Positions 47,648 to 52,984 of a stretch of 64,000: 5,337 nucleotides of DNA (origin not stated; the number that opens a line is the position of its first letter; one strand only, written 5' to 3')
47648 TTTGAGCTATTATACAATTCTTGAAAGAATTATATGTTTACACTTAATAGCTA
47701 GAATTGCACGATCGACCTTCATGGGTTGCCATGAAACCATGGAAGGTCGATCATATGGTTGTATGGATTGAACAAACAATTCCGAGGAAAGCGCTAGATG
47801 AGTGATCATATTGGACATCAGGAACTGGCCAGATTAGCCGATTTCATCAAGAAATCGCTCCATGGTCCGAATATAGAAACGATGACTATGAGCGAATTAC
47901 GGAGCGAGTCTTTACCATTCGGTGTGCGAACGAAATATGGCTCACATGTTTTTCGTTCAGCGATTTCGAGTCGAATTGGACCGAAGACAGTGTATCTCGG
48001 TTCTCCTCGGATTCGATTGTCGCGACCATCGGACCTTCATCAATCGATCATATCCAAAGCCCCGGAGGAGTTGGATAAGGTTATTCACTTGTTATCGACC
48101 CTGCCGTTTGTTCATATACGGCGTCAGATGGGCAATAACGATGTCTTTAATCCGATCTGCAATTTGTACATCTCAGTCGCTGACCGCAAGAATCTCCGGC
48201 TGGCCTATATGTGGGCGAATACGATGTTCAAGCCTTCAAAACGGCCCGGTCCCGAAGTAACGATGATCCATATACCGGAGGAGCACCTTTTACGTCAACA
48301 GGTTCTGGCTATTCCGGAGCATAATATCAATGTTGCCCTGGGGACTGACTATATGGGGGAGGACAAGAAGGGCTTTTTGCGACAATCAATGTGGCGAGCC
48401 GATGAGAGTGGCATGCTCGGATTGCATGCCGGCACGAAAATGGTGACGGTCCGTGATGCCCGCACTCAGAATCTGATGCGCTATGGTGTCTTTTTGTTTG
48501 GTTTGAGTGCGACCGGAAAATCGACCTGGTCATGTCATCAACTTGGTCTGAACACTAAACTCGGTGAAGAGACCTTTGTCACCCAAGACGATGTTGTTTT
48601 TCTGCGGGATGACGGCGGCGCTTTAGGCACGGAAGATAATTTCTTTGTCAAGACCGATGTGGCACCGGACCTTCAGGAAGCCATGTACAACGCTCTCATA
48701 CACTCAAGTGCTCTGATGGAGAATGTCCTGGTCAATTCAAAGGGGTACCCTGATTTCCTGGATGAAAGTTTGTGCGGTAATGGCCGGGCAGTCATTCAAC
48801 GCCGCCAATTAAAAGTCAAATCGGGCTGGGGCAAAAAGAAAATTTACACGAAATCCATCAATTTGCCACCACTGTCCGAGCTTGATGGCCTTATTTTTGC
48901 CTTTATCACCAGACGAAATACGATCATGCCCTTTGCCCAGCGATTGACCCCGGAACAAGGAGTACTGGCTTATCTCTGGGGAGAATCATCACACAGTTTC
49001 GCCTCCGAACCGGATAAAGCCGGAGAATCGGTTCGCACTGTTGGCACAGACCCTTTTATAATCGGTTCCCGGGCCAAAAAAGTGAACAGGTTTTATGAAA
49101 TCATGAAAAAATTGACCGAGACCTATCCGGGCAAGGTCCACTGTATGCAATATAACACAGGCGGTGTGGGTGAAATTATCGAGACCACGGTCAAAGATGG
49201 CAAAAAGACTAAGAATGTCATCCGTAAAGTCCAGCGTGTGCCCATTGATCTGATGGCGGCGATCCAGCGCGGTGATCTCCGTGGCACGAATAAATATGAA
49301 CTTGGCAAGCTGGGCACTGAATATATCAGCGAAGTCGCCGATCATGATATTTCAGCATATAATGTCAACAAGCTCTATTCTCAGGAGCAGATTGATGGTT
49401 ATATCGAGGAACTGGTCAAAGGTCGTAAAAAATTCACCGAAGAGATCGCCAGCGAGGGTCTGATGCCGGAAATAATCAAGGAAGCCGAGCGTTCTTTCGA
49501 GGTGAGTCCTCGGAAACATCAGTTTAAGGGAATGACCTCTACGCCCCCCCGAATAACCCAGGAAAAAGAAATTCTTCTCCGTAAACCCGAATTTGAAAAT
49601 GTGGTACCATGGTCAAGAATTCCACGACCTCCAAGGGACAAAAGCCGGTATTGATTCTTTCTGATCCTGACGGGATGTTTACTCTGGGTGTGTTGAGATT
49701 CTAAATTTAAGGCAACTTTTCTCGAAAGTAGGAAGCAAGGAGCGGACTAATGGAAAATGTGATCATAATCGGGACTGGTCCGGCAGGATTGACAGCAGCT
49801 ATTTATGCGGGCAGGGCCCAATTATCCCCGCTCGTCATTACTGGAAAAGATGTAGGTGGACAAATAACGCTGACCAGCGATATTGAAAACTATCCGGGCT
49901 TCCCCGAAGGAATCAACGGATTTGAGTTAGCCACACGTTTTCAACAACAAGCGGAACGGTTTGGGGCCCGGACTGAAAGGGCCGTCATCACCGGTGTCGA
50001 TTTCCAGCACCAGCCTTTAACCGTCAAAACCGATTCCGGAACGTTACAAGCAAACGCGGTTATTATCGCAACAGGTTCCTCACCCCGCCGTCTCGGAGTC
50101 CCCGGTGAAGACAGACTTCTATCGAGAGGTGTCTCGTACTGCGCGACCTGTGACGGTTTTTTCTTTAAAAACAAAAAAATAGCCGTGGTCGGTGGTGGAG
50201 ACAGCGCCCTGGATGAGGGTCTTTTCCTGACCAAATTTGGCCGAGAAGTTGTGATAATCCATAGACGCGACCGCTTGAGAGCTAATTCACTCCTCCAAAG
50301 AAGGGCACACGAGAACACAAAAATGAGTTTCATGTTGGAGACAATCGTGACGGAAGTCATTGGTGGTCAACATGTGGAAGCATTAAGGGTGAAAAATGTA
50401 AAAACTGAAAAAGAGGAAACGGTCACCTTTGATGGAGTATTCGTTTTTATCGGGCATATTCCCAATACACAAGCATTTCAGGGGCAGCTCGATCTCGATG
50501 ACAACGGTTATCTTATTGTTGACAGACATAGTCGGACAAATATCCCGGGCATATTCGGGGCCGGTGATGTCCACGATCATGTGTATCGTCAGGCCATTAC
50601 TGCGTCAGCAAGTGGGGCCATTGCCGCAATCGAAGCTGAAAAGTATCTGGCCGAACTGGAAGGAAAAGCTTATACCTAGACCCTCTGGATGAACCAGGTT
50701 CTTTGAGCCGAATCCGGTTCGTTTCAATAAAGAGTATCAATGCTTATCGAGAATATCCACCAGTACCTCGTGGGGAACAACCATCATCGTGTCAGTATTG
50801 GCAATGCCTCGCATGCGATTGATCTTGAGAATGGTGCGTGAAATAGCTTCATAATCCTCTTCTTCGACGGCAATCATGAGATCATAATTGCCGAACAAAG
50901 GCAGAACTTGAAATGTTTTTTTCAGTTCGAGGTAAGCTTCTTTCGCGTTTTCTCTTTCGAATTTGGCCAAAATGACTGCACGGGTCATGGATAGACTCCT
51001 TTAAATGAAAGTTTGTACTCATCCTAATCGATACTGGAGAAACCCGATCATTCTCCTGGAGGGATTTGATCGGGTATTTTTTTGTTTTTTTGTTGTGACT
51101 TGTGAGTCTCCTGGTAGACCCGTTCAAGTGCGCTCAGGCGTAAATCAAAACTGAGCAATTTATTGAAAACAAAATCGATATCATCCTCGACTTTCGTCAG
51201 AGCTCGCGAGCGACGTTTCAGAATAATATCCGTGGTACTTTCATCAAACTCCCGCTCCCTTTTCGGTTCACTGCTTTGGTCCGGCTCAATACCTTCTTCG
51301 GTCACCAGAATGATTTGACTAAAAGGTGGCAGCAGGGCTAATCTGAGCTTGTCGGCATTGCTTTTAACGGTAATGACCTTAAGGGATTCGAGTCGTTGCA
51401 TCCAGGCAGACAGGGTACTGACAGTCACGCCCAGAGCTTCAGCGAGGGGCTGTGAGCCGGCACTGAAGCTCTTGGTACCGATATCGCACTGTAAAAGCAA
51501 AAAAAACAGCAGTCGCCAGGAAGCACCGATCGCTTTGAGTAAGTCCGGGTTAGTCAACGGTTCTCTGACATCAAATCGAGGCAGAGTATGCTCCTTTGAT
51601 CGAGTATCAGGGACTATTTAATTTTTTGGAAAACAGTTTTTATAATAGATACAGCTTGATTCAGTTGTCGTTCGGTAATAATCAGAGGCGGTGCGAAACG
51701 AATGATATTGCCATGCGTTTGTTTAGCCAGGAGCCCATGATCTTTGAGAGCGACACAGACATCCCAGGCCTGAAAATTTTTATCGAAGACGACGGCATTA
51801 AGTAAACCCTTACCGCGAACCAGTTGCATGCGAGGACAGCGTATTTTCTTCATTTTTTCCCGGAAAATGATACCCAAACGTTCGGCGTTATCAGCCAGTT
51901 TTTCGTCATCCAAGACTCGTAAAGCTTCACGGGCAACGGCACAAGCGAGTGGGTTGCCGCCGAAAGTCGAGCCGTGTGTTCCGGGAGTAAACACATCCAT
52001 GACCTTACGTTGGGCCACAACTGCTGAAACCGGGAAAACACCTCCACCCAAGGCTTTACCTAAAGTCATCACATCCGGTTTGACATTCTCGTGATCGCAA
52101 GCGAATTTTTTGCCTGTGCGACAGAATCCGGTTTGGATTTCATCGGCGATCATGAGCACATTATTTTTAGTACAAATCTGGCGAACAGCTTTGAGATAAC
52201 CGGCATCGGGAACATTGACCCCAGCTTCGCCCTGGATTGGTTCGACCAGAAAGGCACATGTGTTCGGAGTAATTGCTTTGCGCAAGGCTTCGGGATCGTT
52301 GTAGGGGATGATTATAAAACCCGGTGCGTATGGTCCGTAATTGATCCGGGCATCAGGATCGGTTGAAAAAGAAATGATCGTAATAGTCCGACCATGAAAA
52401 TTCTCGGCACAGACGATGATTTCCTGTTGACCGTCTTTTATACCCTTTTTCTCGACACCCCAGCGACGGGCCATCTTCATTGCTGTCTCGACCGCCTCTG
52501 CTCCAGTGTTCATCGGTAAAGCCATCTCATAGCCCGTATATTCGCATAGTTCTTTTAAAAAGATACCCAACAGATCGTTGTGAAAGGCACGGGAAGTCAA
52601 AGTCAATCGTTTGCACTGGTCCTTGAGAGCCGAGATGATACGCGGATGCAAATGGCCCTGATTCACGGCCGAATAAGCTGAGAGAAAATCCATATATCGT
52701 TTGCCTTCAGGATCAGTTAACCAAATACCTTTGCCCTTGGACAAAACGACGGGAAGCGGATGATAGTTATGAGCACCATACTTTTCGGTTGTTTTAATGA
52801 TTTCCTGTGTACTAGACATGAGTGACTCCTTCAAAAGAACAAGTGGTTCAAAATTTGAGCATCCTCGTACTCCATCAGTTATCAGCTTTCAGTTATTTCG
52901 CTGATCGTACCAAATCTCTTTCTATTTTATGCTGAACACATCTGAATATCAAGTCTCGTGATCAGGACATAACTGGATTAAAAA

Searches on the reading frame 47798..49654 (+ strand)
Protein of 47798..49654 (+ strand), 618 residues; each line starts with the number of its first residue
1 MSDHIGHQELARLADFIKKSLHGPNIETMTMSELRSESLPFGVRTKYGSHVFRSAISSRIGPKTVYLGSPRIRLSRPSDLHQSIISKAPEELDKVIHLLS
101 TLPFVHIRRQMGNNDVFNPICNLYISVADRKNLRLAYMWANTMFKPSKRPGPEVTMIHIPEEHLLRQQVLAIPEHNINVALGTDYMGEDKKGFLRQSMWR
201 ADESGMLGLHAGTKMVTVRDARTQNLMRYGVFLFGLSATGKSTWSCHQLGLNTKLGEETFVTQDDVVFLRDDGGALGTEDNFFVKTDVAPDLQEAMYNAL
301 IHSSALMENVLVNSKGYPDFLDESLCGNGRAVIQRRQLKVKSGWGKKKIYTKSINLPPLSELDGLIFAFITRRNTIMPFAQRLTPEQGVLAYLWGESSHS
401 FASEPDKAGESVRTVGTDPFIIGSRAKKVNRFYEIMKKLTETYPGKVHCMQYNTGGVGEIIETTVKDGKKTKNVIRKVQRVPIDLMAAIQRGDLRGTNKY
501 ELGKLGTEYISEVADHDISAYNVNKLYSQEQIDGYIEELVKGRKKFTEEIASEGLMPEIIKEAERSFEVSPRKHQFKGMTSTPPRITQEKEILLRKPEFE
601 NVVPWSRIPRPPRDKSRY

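Call 17: search_protein_families(library=pfam, proteins=[window:47798-49654:+], max_evalue=0.00001)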
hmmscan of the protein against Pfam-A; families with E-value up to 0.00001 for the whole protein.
window:47798-49654:+ (618 aa): 1 family
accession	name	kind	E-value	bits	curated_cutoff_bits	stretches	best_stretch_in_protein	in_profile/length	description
PF01293.25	PEPCK_ATP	-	8.9e-24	84.4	26.5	1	167-478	157-435/465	Phosphoenolpyruvate carboxykinase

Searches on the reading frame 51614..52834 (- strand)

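Call 17: search_protein_families(library=pfam, proteins=[window:51614-52834:-], max_evalue=0.00001)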
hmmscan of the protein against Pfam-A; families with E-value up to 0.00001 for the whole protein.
window:51614-52834:- (406 aa): 1 family
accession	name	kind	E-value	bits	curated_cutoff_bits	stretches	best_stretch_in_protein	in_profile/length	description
PF00202.27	Aminotran_3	-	3.8e-127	424.7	30.5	1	19-401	1-402/403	Aminotransferase class-III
